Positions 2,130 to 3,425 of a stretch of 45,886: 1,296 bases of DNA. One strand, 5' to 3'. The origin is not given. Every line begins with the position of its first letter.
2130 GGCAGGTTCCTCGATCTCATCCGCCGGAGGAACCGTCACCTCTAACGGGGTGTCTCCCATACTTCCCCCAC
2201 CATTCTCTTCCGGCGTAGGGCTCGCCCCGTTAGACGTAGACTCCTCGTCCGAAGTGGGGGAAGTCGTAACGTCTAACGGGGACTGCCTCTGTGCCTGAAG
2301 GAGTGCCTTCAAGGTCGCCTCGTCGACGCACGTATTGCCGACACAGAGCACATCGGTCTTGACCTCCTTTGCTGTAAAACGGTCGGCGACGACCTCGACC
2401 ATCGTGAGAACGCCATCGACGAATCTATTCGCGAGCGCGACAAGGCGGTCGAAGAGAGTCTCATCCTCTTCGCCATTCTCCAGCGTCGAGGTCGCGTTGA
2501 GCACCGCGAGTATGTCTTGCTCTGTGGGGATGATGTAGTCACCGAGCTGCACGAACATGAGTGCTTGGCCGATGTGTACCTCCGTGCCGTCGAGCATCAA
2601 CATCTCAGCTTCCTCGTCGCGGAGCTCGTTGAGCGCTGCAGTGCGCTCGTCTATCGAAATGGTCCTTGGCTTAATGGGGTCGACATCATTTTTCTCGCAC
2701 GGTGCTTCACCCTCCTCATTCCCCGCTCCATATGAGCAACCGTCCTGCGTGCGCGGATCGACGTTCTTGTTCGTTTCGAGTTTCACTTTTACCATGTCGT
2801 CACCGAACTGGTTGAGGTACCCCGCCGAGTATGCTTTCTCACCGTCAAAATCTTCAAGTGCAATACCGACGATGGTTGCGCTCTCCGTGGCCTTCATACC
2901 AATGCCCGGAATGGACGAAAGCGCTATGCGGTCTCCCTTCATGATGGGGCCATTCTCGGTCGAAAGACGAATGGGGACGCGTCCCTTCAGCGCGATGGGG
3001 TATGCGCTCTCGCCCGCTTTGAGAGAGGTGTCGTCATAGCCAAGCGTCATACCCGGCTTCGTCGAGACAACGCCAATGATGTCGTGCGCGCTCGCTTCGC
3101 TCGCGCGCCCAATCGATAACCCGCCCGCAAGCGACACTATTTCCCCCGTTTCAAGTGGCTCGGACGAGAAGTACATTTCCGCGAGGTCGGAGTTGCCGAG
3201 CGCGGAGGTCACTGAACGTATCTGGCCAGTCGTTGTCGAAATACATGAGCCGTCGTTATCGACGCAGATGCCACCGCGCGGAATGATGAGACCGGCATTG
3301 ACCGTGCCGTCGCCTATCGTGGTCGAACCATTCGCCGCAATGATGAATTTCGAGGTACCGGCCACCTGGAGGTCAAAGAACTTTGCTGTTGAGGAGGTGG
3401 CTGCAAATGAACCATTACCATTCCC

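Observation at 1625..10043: Translationally coupled operon: membrane-tethered HTH protein, 2421-aa tail-fibre-like secreted giant, MazF-like toxin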

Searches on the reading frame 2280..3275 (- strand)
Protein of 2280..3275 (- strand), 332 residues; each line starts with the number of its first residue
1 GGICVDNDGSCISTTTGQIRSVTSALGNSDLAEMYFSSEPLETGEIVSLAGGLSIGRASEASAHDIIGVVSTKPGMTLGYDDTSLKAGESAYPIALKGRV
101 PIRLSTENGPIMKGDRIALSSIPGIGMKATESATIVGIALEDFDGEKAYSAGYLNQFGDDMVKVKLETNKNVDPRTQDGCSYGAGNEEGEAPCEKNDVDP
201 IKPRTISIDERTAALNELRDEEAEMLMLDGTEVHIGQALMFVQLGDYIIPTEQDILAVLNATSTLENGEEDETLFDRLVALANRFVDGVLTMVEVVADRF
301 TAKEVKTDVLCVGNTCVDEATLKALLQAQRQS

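Call 26: search_protein_families(library=pfam, proteins=[window:2280-3275:-], max_evalue=1)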
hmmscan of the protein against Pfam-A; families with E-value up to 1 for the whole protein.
seq(332 aa): 1 family
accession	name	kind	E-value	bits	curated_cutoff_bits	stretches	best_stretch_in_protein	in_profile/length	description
PF11962.13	Peptidase_G2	-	4.2e-05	23.5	25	1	13-79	30-98/228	Peptidase_G2, IMC autoproteolytic cleavage domain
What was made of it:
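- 2787..3245 (-): phi29-gp12-type (Peptidase_G2-like) intramolecular chaperone / autocleavage domain of the giant, aa ~2013-2165. The predicted cleavage is at S2031|D2032 (DLAEMYF). PF11962 E=4e-5, 23.5 bits against a cut-off of 25 (call 26).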

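Call 27: search_protein_families(library=phrogs, proteins=[window:2280-3275:-], max_evalue=0.1)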
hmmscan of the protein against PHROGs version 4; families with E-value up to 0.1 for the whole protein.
seq(332 aa): 1 family
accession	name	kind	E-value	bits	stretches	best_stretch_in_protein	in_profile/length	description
phrog_6427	-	unknown function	2.4e-06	27.3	1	29-142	551-656/675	-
